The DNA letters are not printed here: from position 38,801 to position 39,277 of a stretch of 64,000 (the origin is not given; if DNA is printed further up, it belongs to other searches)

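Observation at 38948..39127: Unannotated mini-protein made almost entirely of four perfect DnaJ-type CxxCxGxG motifs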

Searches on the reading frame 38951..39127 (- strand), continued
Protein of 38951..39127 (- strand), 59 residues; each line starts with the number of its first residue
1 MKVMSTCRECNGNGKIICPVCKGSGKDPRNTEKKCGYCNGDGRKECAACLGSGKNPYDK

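Call 46: fold_search(model_id=the predicted structure, library=pdb)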
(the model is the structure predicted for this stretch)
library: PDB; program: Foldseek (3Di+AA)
matches with E <= 10: 44; with E <= 0.001: 5
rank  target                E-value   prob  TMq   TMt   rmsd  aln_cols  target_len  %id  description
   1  6ekc_B1               1.6e-04  1.00  0.73  0.60   2.4        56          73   28  Crystal structure of the BSD2 homolog of Arabidopsis thaliana bound to the octameric assembly of RbcL from Thermosyne (released 2017-12-06)
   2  6ekb                  2.1e-04  1.00  0.70  0.67   3.5        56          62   28  Crystal structure of the BSD2 homolog of Arabidopsis thaliana (released 2017-12-06)
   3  8ilb_F                3.2e-04  1.00  0.72  0.56   3.5        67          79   25  The complexes of RbcL, AtRaf1 and AtBSD2 (LFB) (released 2023-11-01)
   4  8ilb_I                3.2e-04  1.00  0.73  0.55   3.5        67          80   25  The complexes of RbcL, AtRaf1 and AtBSD2 (LFB) (released 2023-11-01)
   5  8ilm_N                5.4e-04  1.00  0.71  0.58   2.5        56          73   28  The cryo-EM structure of eight Rubisco large subunits (RbcL), two Arabidopsis thaliana Rubisco accumulation factors 1  (released 2023-11-01)
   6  8ilm_C                3.6e-03  1.00  0.70  0.58   3.4        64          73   25  The cryo-EM structure of eight Rubisco large subunits (RbcL), two Arabidopsis thaliana Rubisco accumulation factors 1  (released 2023-11-01)
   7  1exk_MODEL_1_A        6.6e-03  0.87  0.40  0.32   5.2        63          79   28  SOLUTION STRUCTURE OF THE CYSTEINE-RICH DOMAIN OF THE ESCHERICHIA COLI CHAPERONE PROTEIN DNAJ. (released 2000-07-26)
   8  3ld0_2                7.9e-03  1.00  0.48  0.53   2.0        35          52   31  Crystal structure of B.licheniformis Anti-TRAP protein, an antagonist of TRAP-RNA interactions (released 2010-02-23)
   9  2ctt_MODEL_1_A        9.4e-03  0.84  0.40  0.24   6.3        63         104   33  Solution structure of zinc finger domain from human DnaJ subfamily A menber 3 (released 2005-11-24)
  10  2bx9_A                2.4e-02  0.98  0.47  0.52   2.0        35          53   26  Crystal structure of B.subtilis Anti-TRAP protein, an antagonist of TRAP-RNA interactions (released 2005-11-30)
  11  7zhs_E                2.4e-02  0.60  0.39  0.18   8.0        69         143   25  3D reconstruction of the cylindrical assembly of DnaJA2 delta G/F by imposing D5 symmetry (released 2023-07-26)
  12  7zhs_H                2.4e-02  0.60  0.39  0.18   8.0        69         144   25  3D reconstruction of the cylindrical assembly of DnaJA2 delta G/F by imposing D5 symmetry (released 2023-07-26)
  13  7zhs_A                2.9e-02  0.57  0.39  0.12   8.0        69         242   25  3D reconstruction of the cylindrical assembly of DnaJA2 delta G/F by imposing D5 symmetry (released 2023-07-26)
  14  7ubl_A                3.8e-02  0.11  0.24  0.11   8.9        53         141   24  Transcription antitermination factor Qlambda in complex with Q-lambda-binding-element DNA (released 2022-09-28)
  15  3lcz_A                4.5e-02  0.96  0.48  0.53   2.5        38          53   32  B.licheniformis Anti-TRAP can assemble into two types of dodecameric particles with the same symmetry but inverted ori (released 2010-02-23)
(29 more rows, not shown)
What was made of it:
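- On BSD2 (functional orthologue): Identity to BSD2 is 25-28% (call 46).
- Foldseek matches BSD2 (6EKC/6EKB) at TM 0.70-0.73 (call 46). Solved complexes exist for BSD2 with RbcL and for anti-TRAP with TRAP (call 46 list).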

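Call 50: search_protein_representatives(alignment_id=A1)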
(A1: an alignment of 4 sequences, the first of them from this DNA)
Query: 4 sequences, 72 profile positions. Proteins with E-value up to 0.001 (for the whole library): 1050; up to 1e-10: 26; up to 1e-30: 2. The best 150 are listed.
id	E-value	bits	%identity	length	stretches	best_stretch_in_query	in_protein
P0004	1.6e-32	127.4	-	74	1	1-72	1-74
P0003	6.4e-32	125.5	-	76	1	1-72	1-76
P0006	2.8e-17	78.6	-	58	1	13-68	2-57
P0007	4.7e-17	77.9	-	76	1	13-67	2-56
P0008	1.5e-16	76.3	-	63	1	12-67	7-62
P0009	3.8e-15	71.8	-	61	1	11-66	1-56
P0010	1.4e-14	69.9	-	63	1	11-66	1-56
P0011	1.8e-13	66.4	-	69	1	9-65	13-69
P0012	4.9e-13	65.0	-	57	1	13-68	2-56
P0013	8.4e-13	64.3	-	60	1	11-65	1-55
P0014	8.6e-13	64.2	-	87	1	11-64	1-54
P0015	1.0e-12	64.0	-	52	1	11-61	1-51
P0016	1.3e-12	63.6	-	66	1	10-70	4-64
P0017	2.0e-12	63.0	-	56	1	11-66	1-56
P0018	2.6e-12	62.7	-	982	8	11-66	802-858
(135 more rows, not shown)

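Call 55: find_homologous_proteins(query=A4, max_evalue=0.001)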
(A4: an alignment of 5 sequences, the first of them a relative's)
Query A4 (5 sequences) (153 aa, profile of the alignment): 56 proteins with E <= 0.001 among 601 candidates.
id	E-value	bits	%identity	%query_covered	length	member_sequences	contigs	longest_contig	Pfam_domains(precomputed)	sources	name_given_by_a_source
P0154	1.5e-72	260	100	100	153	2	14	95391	-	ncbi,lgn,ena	-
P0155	4.8e-72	258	68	100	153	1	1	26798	-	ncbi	-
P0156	4.2e-70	252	66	99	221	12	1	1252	-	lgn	-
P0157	2.2e-62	227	67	100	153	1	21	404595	-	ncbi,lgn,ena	-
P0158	2.2e-62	227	67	100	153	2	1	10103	-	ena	-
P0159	2.4e-62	227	65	100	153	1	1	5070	-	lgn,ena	-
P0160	6.4e-62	226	67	100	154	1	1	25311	-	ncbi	-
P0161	2.5e-61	224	69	100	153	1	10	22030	-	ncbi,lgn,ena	-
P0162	3.2e-61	223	66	100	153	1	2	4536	-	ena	-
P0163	6.2e-61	222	37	75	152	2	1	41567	-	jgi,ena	-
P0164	8.2e-61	222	63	99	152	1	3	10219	-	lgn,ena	-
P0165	3.0e-59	217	62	99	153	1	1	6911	-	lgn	-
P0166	8.6e-59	215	60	99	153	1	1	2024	-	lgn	-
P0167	1.6e-58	215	69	97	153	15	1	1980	-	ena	-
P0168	4.9e-57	210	34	86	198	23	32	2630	-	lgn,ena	-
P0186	6.3e-41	157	33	69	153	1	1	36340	-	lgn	-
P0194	5.2e-38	148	32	94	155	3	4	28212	-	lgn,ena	-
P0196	1.6e-37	146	31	80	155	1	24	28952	-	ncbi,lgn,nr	ncbi:MAG: hypothetical protein HPZ79_07360 [Oscillospiraceae bacterium]|nr:hypothetical protein [Osc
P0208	2.9e-26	110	28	91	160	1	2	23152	-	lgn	-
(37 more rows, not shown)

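Call 58: find_encoding_contigs(protein=P0163, flank=5000, max_places=2)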
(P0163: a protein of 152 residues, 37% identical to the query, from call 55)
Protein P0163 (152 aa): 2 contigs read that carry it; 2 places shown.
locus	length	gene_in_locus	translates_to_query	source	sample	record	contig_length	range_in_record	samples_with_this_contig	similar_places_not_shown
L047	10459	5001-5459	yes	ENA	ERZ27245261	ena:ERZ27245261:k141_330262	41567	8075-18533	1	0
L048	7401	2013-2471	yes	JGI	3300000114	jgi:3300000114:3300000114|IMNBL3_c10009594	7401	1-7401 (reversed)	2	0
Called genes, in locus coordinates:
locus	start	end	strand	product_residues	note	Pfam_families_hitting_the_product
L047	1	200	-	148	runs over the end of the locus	PF07690:MFS_1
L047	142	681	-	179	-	PF12802:MarR_2, PF01047:MarR (faint)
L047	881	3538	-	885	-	PF08282:Hydrolase_3 (faint), PF00690:Cation_ATPase_N, PF00122:E1-E2_ATPase, PF00702:Hydrolase, PF13246:Cation_ATPase, PF00689:Cation_ATPase_C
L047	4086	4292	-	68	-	PF13443:HTH_26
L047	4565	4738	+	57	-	-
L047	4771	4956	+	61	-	-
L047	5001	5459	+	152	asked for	-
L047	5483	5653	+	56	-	-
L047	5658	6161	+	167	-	PF14464:Prok-JAB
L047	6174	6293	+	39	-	-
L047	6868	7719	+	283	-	PF28123:DUF8370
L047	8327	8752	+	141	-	-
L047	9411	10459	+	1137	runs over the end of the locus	PF00395:SLH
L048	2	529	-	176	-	?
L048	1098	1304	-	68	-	PF13443:HTH_26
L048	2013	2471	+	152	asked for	-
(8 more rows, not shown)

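Call 59: find_encoding_contigs(protein=P0196, flank=5000, max_places=2)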
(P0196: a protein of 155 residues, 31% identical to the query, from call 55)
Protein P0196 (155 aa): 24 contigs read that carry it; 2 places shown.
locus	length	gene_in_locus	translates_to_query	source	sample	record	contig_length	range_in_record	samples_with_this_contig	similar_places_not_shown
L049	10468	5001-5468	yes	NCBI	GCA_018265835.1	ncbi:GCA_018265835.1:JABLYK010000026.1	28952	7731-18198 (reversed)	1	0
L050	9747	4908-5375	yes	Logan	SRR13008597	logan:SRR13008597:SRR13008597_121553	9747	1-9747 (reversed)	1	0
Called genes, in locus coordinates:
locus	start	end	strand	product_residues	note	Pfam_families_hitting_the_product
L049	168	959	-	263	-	-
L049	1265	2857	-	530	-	PF00009:GTP_EFTU, PF01926:MMR_HSR1 (weak), PF22042:EF-G_D2, PF03144:GTP_EFTU_D2 (faint), PF16658:RF3_C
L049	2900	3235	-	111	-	PF01035:DNA_binding_1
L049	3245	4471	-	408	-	PF01734:Patatin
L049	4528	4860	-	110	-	PF13560:HTH_31, PF12844:HTH_19, PF01381:HTH_3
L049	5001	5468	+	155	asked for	-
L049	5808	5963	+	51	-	-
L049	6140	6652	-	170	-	PF01863:YgjP-like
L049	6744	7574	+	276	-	PF01261:AP_endonuc_2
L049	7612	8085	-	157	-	PF13302:Acetyltransf_3 (weak), PF13673:Acetyltransf_10 (weak), PF00583:Acetyltransf_1, PF13508:Acetyltransf_7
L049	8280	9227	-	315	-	PF05448:AXE1 (faint), PF12740:PETase, PF01738:DLH (weak), PF02129:Peptidase_S15, PF12146:Hydrolase_4 (faint), PF00326:Peptidase_S9 (faint)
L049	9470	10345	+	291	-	PF00126:HTH_1, PF03466:LysR_substrate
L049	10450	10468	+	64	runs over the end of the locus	-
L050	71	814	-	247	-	-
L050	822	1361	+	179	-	-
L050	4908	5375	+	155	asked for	-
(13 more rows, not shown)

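Call 61: find_encoding_contigs(protein=P0186, flank=4000, max_places=1)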
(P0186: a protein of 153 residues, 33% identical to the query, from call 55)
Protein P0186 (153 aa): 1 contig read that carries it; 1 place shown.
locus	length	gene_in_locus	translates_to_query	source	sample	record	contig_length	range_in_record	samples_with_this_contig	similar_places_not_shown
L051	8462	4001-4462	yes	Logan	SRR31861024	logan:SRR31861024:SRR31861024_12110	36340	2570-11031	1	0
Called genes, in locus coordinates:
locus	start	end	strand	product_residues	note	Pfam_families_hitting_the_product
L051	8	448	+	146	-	PF08281:Sigma70_r4_2 (weak)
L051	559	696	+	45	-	-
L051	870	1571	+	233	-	PF00072:Response_reg, PF04397:LytTR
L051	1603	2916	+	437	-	PF14501:HATPase_c_5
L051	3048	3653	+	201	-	PF04647:AgrB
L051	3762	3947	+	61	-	PF00684:DnaJ_CXXCXGXG (faint)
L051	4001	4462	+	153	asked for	-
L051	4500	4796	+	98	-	-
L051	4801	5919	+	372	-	PF04055:Radical_SAM, PF13186:SPASM (weak)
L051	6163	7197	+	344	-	PF08238:Sel1 (faint)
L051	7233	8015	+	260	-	-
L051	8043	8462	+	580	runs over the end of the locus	PF00012:HSP70, PF06723:MreB_Mbl, PF00012:HSP70 (weak)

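Call 62: find_encoding_contigs(protein=P0208, flank=4000, max_places=1)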
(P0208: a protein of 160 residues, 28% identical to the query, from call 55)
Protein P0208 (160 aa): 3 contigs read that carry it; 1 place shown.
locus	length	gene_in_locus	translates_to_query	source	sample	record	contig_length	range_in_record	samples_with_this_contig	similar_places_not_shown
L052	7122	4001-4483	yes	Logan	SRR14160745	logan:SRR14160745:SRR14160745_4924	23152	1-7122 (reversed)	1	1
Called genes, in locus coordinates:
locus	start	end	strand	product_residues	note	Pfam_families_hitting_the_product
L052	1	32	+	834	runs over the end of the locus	PF13401:AAA_22 (faint), PF19044:P-loop_TraG, PF01935:DUF87 (weak), PF05872:HerA_C (faint)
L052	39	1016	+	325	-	-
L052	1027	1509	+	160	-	-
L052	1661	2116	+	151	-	-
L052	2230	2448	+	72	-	-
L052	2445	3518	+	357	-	PF04055:Radical_SAM, PF13353:Fer4_12 (weak)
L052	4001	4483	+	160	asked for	-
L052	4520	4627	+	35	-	-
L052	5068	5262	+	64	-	PF24749:DUF7695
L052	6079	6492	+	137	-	PF22381:Staph_reg_Sar_Rot (weak), PF01047:MarR, PF12802:MarR_2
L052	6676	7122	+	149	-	?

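Call 63: find_encoding_contigs(protein=P0194, flank=4000, max_places=1)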
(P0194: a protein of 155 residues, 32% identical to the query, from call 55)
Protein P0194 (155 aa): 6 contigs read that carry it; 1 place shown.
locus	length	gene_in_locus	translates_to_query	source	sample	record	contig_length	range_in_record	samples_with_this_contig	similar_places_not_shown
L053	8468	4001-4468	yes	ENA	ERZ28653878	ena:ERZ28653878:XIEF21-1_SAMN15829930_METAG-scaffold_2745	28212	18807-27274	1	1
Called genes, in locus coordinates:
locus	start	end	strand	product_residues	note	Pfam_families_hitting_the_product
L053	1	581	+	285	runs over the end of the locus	-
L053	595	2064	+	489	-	PF02534:T4SS-DNA_transf, PF10412:TrwB_AAD_bind, PF12696:TraG-D_C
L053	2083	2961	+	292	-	-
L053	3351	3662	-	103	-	PF12844:HTH_19, PF13443:HTH_26, PF13560:HTH_31 (weak), PF01381:HTH_3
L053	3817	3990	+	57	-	-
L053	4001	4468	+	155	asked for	-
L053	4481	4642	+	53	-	-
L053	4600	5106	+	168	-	-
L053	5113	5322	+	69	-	-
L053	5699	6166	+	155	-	PF01862:PvlArgDC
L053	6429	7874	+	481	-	PF03062:MBOAT, PF13813:MBOAT_2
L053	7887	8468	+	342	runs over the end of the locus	-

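Call 65: predict_structure(alignment_id=A5)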
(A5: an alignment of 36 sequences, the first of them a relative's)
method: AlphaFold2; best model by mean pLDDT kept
length: 153 residues; sequences in the alignment: 36
mean_pLDDT: 86.2   pTM: 0.78
mean pLDDT of the five models: 86.2, 84.3, 83.0, 82.9, 82.3
residues with pLDDT >= 90: 100; 70-90: 28; 50-70: 10; < 50: 15
segments of 3 or more residues with pLDDT < 50: 112-126
pLDDT, mean of each block of 10 residues (from residue 1): 92 88 95 97 97 91 97 93 96 93 70 48 51 88 96 87
secondary structure, 60 per line:
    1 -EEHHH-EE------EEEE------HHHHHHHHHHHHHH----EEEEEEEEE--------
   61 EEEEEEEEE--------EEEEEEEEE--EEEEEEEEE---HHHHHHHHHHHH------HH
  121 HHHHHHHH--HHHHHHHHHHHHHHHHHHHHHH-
elements in order: E16-19 H26-39 E44-52 E61-69 E78-86 E89-97 H101-112 H119-128 H131-152

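Call 67: fold_search(model_id=the predicted structure, library=pdb)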
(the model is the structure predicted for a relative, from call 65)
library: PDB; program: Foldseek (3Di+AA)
matches with E <= 10: 1070; with E <= 0.001: 0
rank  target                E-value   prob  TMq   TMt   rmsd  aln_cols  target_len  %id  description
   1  7pkn_L                1.2e-02  0.95  0.34  0.20   7.7       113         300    9  Structure of the human CCAN deltaCT complex (released 2022-04-27)
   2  4fpw_A                2.0e-02  0.35  0.24  0.24  15.1       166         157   10  Crystal Structure of CalU16 from Micromonospora echinospora. Northeast Structural Genomics Consortium Target MiR12. (released 2012-12-12)
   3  3suz                  3.2e-02  0.13  0.16  0.11  16.3       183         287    8  Crystal structure of Rat Mint2 PPC (released 2012-07-11)
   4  5yqj_A                3.4e-02  0.35  0.27  0.24  16.8       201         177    9  Crystal structure of the first StARkin domain of Lam4 (released 2018-01-31)
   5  2wql_A                3.6e-02  0.47  0.29  0.29  12.2       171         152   11  CRYSTAL STRUCTURE OF THE MAJOR CARROT ALLERGEN DAU C 1 (released 2009-09-01)
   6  6v8j_B                4.6e-02  0.54  0.32  0.33  12.1       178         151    8  Crystal structure of Ara h 8.0201 (released 2020-12-16)
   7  2d4r_A                4.6e-02  0.33  0.26  0.27  14.1       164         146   10  Crystal structure of TTHA0849 from Thermus thermophilus HB8 (released 2005-12-13)
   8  9gnw_P                4.9e-02  0.77  0.33  0.28  10.7       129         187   10  Universal PSII assembly intermediate (released 2025-09-17)
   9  5non_C                4.9e-02  0.30  0.27  0.27  12.7       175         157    7  Structure of truncated Norcoclaurine Synthase from Thalictrum flavum with product mimic (released 2017-09-27)
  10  2m47_MODEL_1_A        5.2e-02  0.54  0.35  0.34  13.0       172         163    7  Solution NMR structure of the Polyketide_cyc-like protein Cgl2372 from Corynebacterium glutamicum, Northeast S (released 2013-02-13)
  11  5yqj_C                5.2e-02  0.28  0.27  0.24  17.0       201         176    9  Crystal structure of the first StARkin domain of Lam4 (released 2018-01-31)
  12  5n8q_A                5.5e-02  0.25  0.24  0.24  18.4       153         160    8  Structure of truncated Norcoclaurine Synthase from Thalictrum flavum (released 2017-09-27)
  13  6kac_P                6.7e-02  0.57  0.31  0.27   8.7       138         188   12  Cryo-EM structure of the C2S2-type PSII-LHCII supercomplex from Chlamydomonas reihardtii (released 2019-10-23)
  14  8z3h                  7.5e-02  0.47  0.30  0.33  13.1       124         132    8  Benzbromarone interferes with the interaction between Hsp90 and Aha1 by interacting with both of them (released 2025-04-23)
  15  2d4r_C                7.5e-02  0.23  0.26  0.27  13.9       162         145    9  Crystal structure of TTHA0849 from Thermus thermophilus HB8 (released 2005-12-13)
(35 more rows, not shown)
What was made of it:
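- Tried and rejected: The best was E 0.012 at TM 0.34, with weak START/Bet v 1-like noise (call 67).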

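Call 72: fold_search(model_id=the predicted structure, library=viral)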
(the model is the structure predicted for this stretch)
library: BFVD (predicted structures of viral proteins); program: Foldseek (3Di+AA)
matches with E <= 10: 237; with E <= 0.001: 9
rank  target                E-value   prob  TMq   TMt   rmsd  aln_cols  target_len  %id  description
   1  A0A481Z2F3            2.4e-06  1.00  0.48  0.41   9.3        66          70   30  Molecular chaperone DnaJ [Mimivirus LCMiAC02]
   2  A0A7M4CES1            1.2e-05  1.00  0.49  0.10   6.4        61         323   28  J domain-containing protein [Pyramimonas orientalis virus 01B]
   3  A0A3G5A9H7            4.6e-05  1.00  0.71  0.15   1.1        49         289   33  Uncharacterized protein [Hyperionvirus sp.]
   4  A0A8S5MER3            1.2e-04  1.00  0.68  0.03  13.4        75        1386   29  DNA POLYMERASE [Siphoviridae sp. ctYh54]
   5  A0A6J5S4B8            1.8e-04  1.00  0.51  0.13   5.3        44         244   43  Uncharacterized protein [uncultured Caudovirales phage]
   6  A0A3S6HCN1            2.6e-04  0.99  0.41  0.12   7.6        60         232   27  (no name in the UniProt tables at hand)
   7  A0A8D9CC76            3.3e-04  1.00  0.69  0.09   3.0        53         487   34  Putative hydrolase [uncultured marine phage]
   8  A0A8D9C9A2            3.3e-04  1.00  0.45  0.12   7.4        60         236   28  Chaperone protein DnaJ [uncultured marine phage]
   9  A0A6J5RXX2            5.6e-04  0.99  0.41  0.10   7.5        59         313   30  DnaJ DnaJ-class molecular chaperone with C-terminal Zn finger domain [uncultured Caudovirales phage]
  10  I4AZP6                1.2e-03  1.00  0.53  0.39   4.7        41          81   36  (no name in the UniProt tables at hand)
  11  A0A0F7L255            1.5e-03  1.00  0.54  0.26   2.4        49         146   26  Uncharacterized protein [uncultured marine virus]
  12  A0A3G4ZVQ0            2.7e-03  1.00  0.68  0.21   3.2        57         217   23  Uncharacterized protein [Edafosvirus sp.]
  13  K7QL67                4.5e-03  1.00  0.47  0.57   2.2        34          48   35  Uncharacterized protein [Escherichia phage phAPEC8]
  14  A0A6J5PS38            4.9e-03  0.18  0.25  0.20   9.7        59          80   25  Heat shock protein DnaJ, cysteine-rich domain containing protein [uncultured Caudovirales phage]
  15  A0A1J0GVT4            5.3e-03  1.00  0.51  0.50   0.7        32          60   28  Uncharacterized protein [Streptomyces phage BRock]
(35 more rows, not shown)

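Call 85: search_dna_similar(query=window:38951-39118:-, collection=phages, mode=protein, max_evalue=0.001, max_rows=15)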
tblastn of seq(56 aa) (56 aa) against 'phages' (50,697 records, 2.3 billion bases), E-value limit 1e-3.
No match.
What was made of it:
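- Closest known: Small CR-type zinc-finger proteins of phages. Different: No close relative was found in phages. tblastn against 50,697 phage records gave nothing (call 85).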

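Call 86: search_dna_similar(query=window:38951-39118:-, collection=plasmids, mode=protein, max_evalue=0.001, max_rows=15)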
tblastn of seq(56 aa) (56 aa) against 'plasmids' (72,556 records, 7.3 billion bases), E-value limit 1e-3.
No match.

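Call 87: search_dna_similar(query=P0154, collection=plasmids, mode=protein, max_evalue=0.001, max_rows=10)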
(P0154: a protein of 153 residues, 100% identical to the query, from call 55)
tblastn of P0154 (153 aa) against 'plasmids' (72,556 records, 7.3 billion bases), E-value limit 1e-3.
No match.

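Call 88: search_dna_similar(query=P0154, collection=phages, mode=protein, max_evalue=0.001, max_rows=10)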
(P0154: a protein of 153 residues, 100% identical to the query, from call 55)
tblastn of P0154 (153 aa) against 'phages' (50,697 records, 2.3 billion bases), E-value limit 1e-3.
No match.
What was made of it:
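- There is no match in sequenced phages or plasmids (calls 85-88).
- Tried and rejected: tblastn against phages and plasmids: searches with the mini-protein and with A153 against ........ phages and PLSDB plasmids gave no match (calls 85-88).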
